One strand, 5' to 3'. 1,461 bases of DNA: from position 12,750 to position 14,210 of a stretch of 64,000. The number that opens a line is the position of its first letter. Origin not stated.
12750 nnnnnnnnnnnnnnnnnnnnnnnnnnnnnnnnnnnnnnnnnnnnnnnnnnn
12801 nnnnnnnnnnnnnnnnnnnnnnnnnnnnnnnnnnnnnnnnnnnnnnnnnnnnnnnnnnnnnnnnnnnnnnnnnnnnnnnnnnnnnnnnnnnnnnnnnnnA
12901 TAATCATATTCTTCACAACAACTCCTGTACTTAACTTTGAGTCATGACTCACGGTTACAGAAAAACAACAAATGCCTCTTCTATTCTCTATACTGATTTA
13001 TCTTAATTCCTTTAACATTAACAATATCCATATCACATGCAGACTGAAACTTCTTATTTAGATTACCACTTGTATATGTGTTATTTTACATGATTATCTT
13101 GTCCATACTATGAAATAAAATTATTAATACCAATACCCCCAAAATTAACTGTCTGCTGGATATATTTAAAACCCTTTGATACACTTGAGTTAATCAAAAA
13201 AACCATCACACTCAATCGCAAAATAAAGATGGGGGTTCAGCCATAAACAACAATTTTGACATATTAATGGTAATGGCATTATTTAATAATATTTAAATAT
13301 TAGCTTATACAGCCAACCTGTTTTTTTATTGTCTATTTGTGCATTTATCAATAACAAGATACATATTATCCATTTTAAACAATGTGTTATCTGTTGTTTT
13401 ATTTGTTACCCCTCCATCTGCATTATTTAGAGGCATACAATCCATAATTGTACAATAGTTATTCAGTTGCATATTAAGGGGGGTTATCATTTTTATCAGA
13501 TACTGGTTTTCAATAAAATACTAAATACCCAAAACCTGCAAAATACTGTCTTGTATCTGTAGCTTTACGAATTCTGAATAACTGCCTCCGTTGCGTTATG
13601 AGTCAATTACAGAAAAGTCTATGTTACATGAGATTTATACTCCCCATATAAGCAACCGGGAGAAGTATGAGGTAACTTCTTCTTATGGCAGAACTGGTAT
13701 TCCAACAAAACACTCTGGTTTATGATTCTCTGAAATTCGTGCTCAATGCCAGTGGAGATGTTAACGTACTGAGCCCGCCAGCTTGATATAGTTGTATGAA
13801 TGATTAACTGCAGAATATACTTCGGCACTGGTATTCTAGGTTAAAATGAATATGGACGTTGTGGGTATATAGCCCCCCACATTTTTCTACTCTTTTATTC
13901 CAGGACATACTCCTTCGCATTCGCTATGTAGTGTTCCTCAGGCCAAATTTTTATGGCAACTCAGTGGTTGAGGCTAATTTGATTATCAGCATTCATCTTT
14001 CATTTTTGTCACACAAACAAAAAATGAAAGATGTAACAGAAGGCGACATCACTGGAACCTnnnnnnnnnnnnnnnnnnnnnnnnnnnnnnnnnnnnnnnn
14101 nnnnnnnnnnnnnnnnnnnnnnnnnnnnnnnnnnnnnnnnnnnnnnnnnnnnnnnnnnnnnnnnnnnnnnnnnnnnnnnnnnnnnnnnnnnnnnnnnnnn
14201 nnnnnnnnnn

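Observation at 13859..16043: TAA paralogue switched off by a +1 slip in a poly-A tract (A7 versus A6 in the intact copy)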

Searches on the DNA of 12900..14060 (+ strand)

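Call 13: search_dna_similar(query=window:12900-14060:+, collection=plasmids, mode=distant, max_rows=25)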
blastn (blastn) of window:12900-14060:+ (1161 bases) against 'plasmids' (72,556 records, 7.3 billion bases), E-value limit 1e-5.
Records with a match: 7; places in all: 7; records where one place covers at least 80% of the query: 7.
Best place of each record, by identity: 95-99% 7.
By first word of the organism name: Escherichia 7.
By predicted mobility (MOB-suite, as given by PLSDB): conjugative 7.
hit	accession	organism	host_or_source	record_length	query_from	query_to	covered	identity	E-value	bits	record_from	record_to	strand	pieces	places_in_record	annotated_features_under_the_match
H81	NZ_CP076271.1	Escherichia coli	Bos taurus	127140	1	1158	100%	98.1%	0e+0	1983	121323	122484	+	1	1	hypothetical protein | fimbrial chaperone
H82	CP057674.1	Escherichia coli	culture,Pooled sheep faecal samples ...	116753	1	1158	100%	98.1%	0e+0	1983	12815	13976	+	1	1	hypothetical protein | fimbrial chaperone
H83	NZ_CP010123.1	Escherichia coli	cow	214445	1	1158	100%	97.9%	0e+0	1970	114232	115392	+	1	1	hypothetical protein | fimbrial chaperone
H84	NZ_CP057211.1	Escherichia fergusonii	culture,Pooled sheep faecal samples ...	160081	1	1158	100%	96.0%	0e+0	1874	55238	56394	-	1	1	fimbrial chaperone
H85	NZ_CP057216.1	Escherichia fergusonii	culture,Pooled sheep faecal samples ...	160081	1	1158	100%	96.0%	0e+0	1874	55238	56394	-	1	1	fimbrial chaperone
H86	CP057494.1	Escherichia coli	culture,Pooled sheep faecal samples ...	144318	1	1158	100%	95.9%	0e+0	1872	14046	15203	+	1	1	fimbrial chaperone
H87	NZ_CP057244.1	Escherichia fergusonii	culture,Pooled sheep faecal samples ...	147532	1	1158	100%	95.9%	0e+0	1865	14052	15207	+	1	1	fimbrial chaperone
